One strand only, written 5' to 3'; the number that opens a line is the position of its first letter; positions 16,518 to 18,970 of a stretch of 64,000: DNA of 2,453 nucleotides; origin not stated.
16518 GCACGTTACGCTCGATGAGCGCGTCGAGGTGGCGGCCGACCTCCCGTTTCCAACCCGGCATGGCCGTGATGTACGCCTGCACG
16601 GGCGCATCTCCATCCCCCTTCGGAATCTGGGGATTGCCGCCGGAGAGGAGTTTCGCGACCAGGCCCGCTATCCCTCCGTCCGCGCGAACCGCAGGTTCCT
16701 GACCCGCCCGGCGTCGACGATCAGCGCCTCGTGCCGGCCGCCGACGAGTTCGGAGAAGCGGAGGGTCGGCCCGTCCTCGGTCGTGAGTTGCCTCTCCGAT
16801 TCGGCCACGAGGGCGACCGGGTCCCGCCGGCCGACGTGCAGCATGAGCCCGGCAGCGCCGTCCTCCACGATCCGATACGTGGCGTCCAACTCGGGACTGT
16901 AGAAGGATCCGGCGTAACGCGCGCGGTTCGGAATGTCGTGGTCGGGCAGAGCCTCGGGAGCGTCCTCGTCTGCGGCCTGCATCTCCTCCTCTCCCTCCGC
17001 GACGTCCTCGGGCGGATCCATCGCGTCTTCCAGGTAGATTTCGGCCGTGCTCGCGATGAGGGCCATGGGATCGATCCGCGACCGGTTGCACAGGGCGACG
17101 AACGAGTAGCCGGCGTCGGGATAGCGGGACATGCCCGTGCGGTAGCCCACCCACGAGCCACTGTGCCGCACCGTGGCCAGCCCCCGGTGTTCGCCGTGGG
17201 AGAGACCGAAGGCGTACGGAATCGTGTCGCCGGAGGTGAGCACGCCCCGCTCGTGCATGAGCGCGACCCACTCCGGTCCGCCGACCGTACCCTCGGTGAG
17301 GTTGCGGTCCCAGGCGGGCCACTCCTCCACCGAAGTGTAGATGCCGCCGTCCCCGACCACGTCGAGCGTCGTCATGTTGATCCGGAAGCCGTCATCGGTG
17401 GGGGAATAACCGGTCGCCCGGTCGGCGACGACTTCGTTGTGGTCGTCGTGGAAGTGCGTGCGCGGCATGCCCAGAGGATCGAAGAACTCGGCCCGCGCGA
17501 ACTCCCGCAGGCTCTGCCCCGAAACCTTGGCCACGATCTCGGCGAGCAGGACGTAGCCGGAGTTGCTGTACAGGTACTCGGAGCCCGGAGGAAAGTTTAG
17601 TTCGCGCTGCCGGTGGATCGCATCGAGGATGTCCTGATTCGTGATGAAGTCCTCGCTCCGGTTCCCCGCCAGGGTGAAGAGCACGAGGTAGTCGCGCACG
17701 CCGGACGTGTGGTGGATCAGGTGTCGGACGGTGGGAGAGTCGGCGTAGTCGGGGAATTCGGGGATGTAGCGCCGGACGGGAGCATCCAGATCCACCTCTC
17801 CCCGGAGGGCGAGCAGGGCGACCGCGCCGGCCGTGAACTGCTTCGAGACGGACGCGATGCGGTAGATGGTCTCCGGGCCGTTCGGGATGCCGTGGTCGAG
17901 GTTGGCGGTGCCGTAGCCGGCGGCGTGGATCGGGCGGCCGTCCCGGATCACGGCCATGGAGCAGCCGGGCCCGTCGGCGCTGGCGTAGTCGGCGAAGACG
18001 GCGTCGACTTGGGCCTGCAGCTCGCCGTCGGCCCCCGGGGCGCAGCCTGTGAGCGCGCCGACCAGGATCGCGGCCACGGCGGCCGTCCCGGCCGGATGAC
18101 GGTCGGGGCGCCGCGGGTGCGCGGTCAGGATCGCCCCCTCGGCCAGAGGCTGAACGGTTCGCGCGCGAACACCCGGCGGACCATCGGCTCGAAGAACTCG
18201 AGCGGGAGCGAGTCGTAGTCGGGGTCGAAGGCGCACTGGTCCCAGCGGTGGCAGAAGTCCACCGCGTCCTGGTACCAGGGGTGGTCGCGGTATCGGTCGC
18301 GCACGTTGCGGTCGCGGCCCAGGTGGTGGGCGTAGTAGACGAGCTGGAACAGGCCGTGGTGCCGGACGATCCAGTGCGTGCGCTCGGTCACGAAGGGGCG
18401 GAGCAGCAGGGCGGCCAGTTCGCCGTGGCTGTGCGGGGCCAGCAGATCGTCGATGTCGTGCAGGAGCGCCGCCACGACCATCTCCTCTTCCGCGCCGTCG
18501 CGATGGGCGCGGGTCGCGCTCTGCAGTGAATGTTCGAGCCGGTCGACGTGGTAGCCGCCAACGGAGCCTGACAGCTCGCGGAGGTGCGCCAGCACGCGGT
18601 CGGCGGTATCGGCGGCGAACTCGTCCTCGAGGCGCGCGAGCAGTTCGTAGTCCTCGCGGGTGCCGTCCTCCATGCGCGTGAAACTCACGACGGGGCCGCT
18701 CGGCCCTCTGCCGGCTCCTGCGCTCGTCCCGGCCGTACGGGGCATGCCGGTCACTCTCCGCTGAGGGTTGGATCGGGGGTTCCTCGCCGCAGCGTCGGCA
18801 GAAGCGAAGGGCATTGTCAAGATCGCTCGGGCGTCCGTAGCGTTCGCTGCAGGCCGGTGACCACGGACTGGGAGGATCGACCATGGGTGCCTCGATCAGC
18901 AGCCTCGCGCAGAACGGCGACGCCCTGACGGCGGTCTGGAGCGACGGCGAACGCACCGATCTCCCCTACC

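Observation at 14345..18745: Five-gene, tightly coupled minus-strand operon headed by the HD oxygenase: serine hydrolase lipoprotein, DUF1801, ERG4/ERG24 reductase, Tat flavin reductase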

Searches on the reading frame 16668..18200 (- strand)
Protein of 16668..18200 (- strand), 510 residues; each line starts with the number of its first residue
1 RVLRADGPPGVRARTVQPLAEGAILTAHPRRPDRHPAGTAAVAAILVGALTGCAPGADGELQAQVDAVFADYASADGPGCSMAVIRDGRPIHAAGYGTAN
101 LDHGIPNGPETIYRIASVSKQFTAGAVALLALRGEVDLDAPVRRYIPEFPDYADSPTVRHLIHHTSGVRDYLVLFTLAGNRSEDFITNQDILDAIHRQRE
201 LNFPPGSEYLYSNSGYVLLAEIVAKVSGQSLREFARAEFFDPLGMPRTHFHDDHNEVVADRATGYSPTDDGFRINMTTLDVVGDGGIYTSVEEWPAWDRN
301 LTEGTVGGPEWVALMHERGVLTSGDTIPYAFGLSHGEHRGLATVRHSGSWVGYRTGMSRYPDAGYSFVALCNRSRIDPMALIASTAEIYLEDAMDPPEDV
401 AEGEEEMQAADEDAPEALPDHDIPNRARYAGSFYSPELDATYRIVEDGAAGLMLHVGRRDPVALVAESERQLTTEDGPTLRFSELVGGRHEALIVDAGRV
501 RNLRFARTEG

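Call 3: search_protein_families(library=pfam, proteins=[window:16668-18200:-], max_evalue=0.01)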
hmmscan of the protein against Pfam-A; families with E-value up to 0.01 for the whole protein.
window:16668-18200:- (510 aa): 1 family
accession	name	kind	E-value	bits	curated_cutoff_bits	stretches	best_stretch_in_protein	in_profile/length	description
PF00144.29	Beta-lactamase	-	1.7e-62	211.9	27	1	73-375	9-312/329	Beta-lactamase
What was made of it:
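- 16668..18128 (-): Beta-lactamase-fold serine hydrolase lipoprotein (486 aa) with a CTG start overlapping the HD stop; an accessory gene that is present or absent within the genus. Pfam Beta-lactamase, E 1.7e-62 (call 3).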

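Call 8: search_protein_families(library=ncbifam, proteins=[window:16668-18128:-], max_evalue=0.01)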
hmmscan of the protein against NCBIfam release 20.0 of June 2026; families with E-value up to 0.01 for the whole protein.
window:16668-18128:- (486 aa): 48 families (the best 25 are shown)
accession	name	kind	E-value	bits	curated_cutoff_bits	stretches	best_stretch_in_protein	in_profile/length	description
NF009622.0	PRK13128.1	equivalog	7e-47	160.1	443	1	37-348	9-313/518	D-aminopeptidase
NF007943.0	PRK10662.1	equivalog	3.9e-20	71.8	266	1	48-275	45-268/380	D-alanyl-D-alanine-carboxypeptidase/endopeptidase AmpH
NF033085.1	bla_class_C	equivalog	5.1e-20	71.6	415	1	37-257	4-215/356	class C beta-lactamase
NF000423.2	blaSRT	exception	1.4e-18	67.2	860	1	18-261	7-238/378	SRT/SST family class C beta-lactamase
NF033159.0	blaPAC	exception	3.7e-18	65.5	850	1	18-264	7-244/380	PAC family class C beta-lactamase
NF041663.1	ampC_Sliq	exception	3.7e-17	62.3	860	1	18-261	7-238/378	cephalosporin-hydrolyzing class C beta-lactamase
NF000422.6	blaPDC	exception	1.3e-16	60.8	865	1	24-267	23-255/397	PDC family class C beta-lactamase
NF033467.0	blaAQU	exception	1.3e-15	57.4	815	1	12-266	6-248/380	AQU family class C beta-lactamase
NF002968.0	PRK03642.1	equivalog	2.3e-15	56.3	385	1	39-227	41-243/432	penicillin binding protein PBP4B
NF012172.1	FOX-MOX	exception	3.2e-15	56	700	1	16-256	10-239/382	FOX/MOX family class C beta-lactamase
NF033700.1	blaCMA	exception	1.9e-14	53.5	887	1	38-260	27-235/375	CMA family class C beta-lactamase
NF033569.1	blaLHK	exception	4.5e-14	52.2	850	1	38-257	38-248/390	LHK family class C beta-lactamase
NF000239.3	MOX_CMY1_fam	exception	1.5e-13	50.7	770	1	52-256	48-242/383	CMY-1/MOX family class C beta-lactamase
NF033698.1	blaCSA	exception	1.6e-13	50.4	884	1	38-260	27-235/375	CSA family class C beta-lactamase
NF012173.1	CMY2-MIR-ACT-EC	exception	1.9e-13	50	680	1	52-273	44-253/380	CMY2/MIR/ACT/EC family class C beta-lactamase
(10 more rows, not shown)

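Call 59: search_solved_structures(query=window:16668-18128:-, max_evalue=1e-15)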
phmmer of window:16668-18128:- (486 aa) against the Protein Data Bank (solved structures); distinct sequences matched with E-value up to 1e-15: 28.
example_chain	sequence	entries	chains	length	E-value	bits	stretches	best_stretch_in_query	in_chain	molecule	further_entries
2qmi_A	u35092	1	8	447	3.2e-34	121.7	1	49-359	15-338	Pbp related beta-lactamase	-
1ei5_A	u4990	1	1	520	1.2e-30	110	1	52-348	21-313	D-AMINOPEPTIDASE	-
7v21_A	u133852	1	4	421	3e-27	98.7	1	51-242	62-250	Serine beta-lactamase-like protein LACTB, mitochondrial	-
7ulw_A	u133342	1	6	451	4.1e-24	88.4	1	51-147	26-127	Serine beta-lactamase-like protein LACTB, mitochondrial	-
9sn1_A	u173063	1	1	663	4.6e-24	88.2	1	57-282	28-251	Beta-lactamase family protein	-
7v1y_A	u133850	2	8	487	5e-24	88.1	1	51-147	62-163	Serine beta-lactamase-like protein LACTB, mitochondrial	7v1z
1sde_A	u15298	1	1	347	9.3e-22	80.6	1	43-361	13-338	D-alanyl-D-alanine carboxypeptidase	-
1cef_A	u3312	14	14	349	9.3e-22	80.6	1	43-361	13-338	D-ALANYL-D-ALANINE CARBOXYPEPTIDASE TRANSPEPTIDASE | D-ALANYL-D-ALANINE CARBOXYPEPTIDASE | D-alanyl-D-alanine carboxypeptidase precursor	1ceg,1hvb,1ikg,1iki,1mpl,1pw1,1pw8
3tg9_A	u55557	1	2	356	1.1e-21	80.5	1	59-270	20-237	Penicillin-binding protein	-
4gdn_A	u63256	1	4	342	1.5e-21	80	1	36-349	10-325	Protein flp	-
2dns_A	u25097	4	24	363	3.3e-21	78.8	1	38-280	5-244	D-amino acid amidase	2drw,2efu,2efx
7spn_A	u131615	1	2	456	3.4e-19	72.2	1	34-247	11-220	IS11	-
1ci8_A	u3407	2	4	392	1.9e-18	69.7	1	36-226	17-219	PROTEIN (CARBOXYLESTERASE)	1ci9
8sdn_A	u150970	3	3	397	1.3e-17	66.9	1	18-285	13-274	Beta-lactamase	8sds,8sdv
8sdl_A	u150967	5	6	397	2.3e-17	66.2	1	18-285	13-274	Beta-lactamase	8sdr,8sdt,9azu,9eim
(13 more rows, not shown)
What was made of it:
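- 16668..18128 (-): Closest solved structures are the Pab87 PBP-related protein and D-aminopeptidase (call 59).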

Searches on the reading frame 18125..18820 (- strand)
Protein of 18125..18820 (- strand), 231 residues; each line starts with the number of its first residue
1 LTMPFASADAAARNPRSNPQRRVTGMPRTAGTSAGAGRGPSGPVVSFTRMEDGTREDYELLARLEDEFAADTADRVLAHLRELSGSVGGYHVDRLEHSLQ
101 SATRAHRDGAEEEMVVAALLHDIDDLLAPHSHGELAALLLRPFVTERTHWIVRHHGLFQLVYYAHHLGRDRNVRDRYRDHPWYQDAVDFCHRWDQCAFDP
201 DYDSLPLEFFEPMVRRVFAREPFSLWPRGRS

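Call 3: search_protein_families(library=pfam, proteins=[window:18125-18820:-], max_evalue=0.01)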
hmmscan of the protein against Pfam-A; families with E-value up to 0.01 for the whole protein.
window:18125-18820:- (231 aa): 1 family
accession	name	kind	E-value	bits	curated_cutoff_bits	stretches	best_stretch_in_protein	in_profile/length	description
PF01966.28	HD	-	0.0012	19.6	22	1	94-158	1-89/116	HD domain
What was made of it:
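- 18125..18745 (-): HD-domain protein (206 aa), PhnZ/TmpB-like putative diiron oxygenase; first gene of the string. Pfam HD match is weak (call 3).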

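Call 5: search_solved_structures(query=window:18125-18745:-, max_evalue=0.01, show_alignments=2)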
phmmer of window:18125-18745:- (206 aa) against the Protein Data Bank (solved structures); distinct sequences matched with E-value up to 0.01: 4.
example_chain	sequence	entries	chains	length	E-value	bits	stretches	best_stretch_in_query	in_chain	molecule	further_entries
4n6w_A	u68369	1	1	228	4.9e-06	29.6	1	51-100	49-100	Predicted HD phosphohydrolase PhnZ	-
4n71_A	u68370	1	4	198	7.1e-06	29.1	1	64-100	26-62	Predicted HD phosphohydrolase PhnZ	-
4mlm_A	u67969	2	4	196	7.2e-06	29.1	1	64-100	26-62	Predicted HD phosphohydrolase PhnZ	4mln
6npa_A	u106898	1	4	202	0.0013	21.7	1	65-100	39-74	TmpB, (R)-1-hydroxy-2-trimethylaminoethylphosphonate oxygenase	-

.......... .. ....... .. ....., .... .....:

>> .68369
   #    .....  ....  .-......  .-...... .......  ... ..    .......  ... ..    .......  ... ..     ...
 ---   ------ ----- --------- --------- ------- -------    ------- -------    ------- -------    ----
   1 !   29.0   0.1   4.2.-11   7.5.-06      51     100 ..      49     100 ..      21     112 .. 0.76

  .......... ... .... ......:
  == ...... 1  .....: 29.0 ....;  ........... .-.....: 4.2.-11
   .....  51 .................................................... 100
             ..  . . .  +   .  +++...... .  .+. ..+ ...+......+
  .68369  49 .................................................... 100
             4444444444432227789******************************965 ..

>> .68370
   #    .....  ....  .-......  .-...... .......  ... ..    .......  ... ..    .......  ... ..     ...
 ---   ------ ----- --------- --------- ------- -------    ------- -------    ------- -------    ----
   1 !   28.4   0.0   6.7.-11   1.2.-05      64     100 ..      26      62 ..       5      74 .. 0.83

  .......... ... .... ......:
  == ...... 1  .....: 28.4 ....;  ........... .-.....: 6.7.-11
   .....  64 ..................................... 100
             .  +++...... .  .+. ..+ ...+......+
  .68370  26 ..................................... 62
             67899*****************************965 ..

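Call 8: search_protein_families(library=ncbifam, proteins=[window:18125-18745:-], max_evalue=0.01)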
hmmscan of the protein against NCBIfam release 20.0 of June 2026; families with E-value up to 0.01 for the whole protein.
window:18125-18745:- (206 aa): 3 families
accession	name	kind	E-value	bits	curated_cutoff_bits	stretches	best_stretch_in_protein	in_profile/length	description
TIGR03276.1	Phn-HD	hypoth_equivalog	4.8e-10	39.2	214.6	1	63-107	20-64/179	phosphonate degradation HD-domain oxygenase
NF049941.1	HyMthAminphonOxyTmpB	equivalog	7.1e-08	32.4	300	1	64-100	25-61/188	(R)-1-hydroxy-2-trimethylaminoethylphosphonate oxygenase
NF052439.1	HMPDioxPhnZ1GIM8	equivalog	1.9e-06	27.5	300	1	49-103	24-78/199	hydroxymethylphosphonate dioxygenase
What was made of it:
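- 18125..18745 (-): NCBIfam Phn-HD and TmpB matches fall far below their cut-offs (call 8).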

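Call 34: search_solved_structures(query=A2, max_evalue=0.01, show_alignments=3)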
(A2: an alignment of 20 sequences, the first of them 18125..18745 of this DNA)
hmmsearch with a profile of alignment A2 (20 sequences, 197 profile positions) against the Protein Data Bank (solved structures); distinct sequences matched with E-value up to 0.01: 4.
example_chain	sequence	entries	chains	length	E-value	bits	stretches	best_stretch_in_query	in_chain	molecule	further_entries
4n6w_A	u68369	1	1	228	5.5e-09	39.2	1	31-101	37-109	Predicted HD phosphohydrolase PhnZ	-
4mlm_A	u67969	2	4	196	9.5e-09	38.4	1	55-101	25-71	Predicted HD phosphohydrolase PhnZ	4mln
4n71_A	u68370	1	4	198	9.7e-09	38.4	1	55-101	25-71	Predicted HD phosphohydrolase PhnZ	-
6npa_A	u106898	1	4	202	5.3e-05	26.2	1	59-95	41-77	TmpB, (R)-1-hydroxy-2-trimethylaminoethylphosphonate oxygenase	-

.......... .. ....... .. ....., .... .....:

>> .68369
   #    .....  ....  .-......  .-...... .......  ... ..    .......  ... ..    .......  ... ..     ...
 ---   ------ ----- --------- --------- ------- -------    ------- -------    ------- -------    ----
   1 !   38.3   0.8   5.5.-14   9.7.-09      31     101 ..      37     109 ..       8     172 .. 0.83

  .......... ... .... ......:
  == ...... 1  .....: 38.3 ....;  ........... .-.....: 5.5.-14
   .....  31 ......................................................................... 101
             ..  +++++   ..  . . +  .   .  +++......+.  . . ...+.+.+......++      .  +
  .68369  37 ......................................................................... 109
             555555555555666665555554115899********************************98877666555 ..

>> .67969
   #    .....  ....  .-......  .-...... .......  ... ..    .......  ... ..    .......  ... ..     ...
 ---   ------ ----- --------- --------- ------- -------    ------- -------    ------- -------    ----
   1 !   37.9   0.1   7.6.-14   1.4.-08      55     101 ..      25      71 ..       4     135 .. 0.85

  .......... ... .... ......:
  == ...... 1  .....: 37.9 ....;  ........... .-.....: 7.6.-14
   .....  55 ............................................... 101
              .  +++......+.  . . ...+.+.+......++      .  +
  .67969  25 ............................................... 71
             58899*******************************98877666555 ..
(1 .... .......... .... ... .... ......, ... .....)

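Call 43: predict_structure(alignment_id=A2)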
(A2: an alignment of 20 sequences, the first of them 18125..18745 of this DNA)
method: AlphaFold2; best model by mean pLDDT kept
length: 206 residues; sequences in the alignment: 20
mean_pLDDT: 75.6   pTM: 0.73
mean pLDDT of the five models: 75.6, 67.7, 62.7, 57.3, 54.1
residues with pLDDT >= 90: 56; 70-90: 81; 50-70: 40; < 50: 29
segments of 3 or more residues with pLDDT < 50: 1-15, 17-20, 140-144, 202-206
pLDDT, mean of each block of 10 residues (from residue 1): 40 48 67 79 83 86 66 92 95 87 68 90 89 60 56 83 83 81 97 82 44
secondary structure, 60 per line:
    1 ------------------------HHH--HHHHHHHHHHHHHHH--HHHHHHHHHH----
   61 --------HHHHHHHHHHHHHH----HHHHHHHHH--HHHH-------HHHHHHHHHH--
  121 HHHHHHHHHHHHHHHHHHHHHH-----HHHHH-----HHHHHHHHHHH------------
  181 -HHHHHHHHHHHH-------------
elements in order: H30-44 H47-56 H69-82 H87-95 H98-101 H109-118 H121-142 H148-152 H158-168 H182-193
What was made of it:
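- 18125..18745 (-): The AF2 model has pLDDT 75.6 (call 43).
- On PhnZ/TmpB-type HD-domain diiron oxygenase: Model pLDDT is 75.6 (call 43).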

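Call 47: fold_search(model_id=the predicted structure, library=pdb)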
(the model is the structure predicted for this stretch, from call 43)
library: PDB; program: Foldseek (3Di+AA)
matches with E <= 10: 130; with E <= 0.001: 7
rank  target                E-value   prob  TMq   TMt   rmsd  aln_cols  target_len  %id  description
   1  4mln_B                2.5e-04  1.00  0.61  0.68   3.3       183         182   23  Crystal of PhnZ bound to (R)-2-amino-1-hydroxyethylphosphonic acid (released 2014-04-16)
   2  4mln_A                3.3e-04  1.00  0.60  0.67   3.4       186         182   22  Crystal of PhnZ bound to (R)-2-amino-1-hydroxyethylphosphonic acid (released 2014-04-16)
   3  4n6w                  3.3e-04  1.00  0.58  0.66   4.2       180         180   22  X-Ray Crystal Structure of Citrate-bound PhnZ (released 2013-11-27)
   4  6npa_C                4.7e-04  1.00  0.58  0.65   4.6       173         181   21  X-ray crystal structure of TmpB, (R)-1-hydroxy-2-trimethylaminoethylphosphonate oxygenase, with (R)-1-hydroxy-2-trimet (released 2019-03-06)
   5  4mlm_A                5.4e-04  1.00  0.55  0.60   4.3       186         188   22  Crystal Structure of PhnZ from uncultured bacterium HF130_AEPn_1 (released 2014-04-16)
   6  4mlm_B                6.3e-04  1.00  0.55  0.60   4.3       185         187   23  Crystal Structure of PhnZ from uncultured bacterium HF130_AEPn_1 (released 2014-04-16)
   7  6npa_B                6.9e-04  1.00  0.59  0.64   4.4       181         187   20  X-ray crystal structure of TmpB, (R)-1-hydroxy-2-trimethylaminoethylphosphonate oxygenase, with (R)-1-hydroxy-2-trimet (released 2019-03-06)
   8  6npa_A                1.2e-03  1.00  0.48  0.52   4.5       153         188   23  X-ray crystal structure of TmpB, (R)-1-hydroxy-2-trimethylaminoethylphosphonate oxygenase, with (R)-1-hydroxy-2-trimet (released 2019-03-06)
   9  4n71_E                1.4e-03  1.00  0.60  0.68   3.7       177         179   22  X-Ray Crystal Structure of 2-amino-1-hydroxyethylphosphonate-bound PhnZ (released 2013-11-27)
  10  4n71_A                1.6e-03  1.00  0.59  0.67   3.5       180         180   23  X-Ray Crystal Structure of 2-amino-1-hydroxyethylphosphonate-bound PhnZ (released 2013-11-27)
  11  4yf1_C                9.5e-02  0.44  0.19  0.24  14.4       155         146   16  1.85 angstrom crystal structure of lmo0812 from Listeria monocytogenes EGD-e (released 2015-03-04)
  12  4yf1_B                1.0e-01  0.35  0.18  0.22  14.2       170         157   18  1.85 angstrom crystal structure of lmo0812 from Listeria monocytogenes EGD-e (released 2015-03-04)
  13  4yf1_D                2.2e-01  0.38  0.21  0.26  14.1       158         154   17  1.85 angstrom crystal structure of lmo0812 from Listeria monocytogenes EGD-e (released 2015-03-04)
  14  3wfo_A                4.9e-01  0.75  0.41  0.22  13.0       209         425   15  tRNA processing enzyme (apo form 1) (released 2014-01-01)
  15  3wfq_G                6.3e-01  0.60  0.38  0.20  12.7       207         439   14  tRNA processing enzyme complex 1 (released 2014-01-01)
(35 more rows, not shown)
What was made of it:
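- On PhnZ/TmpB-type HD-domain diiron oxygenase: The next hits have E of 0.1 or more (call 47).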
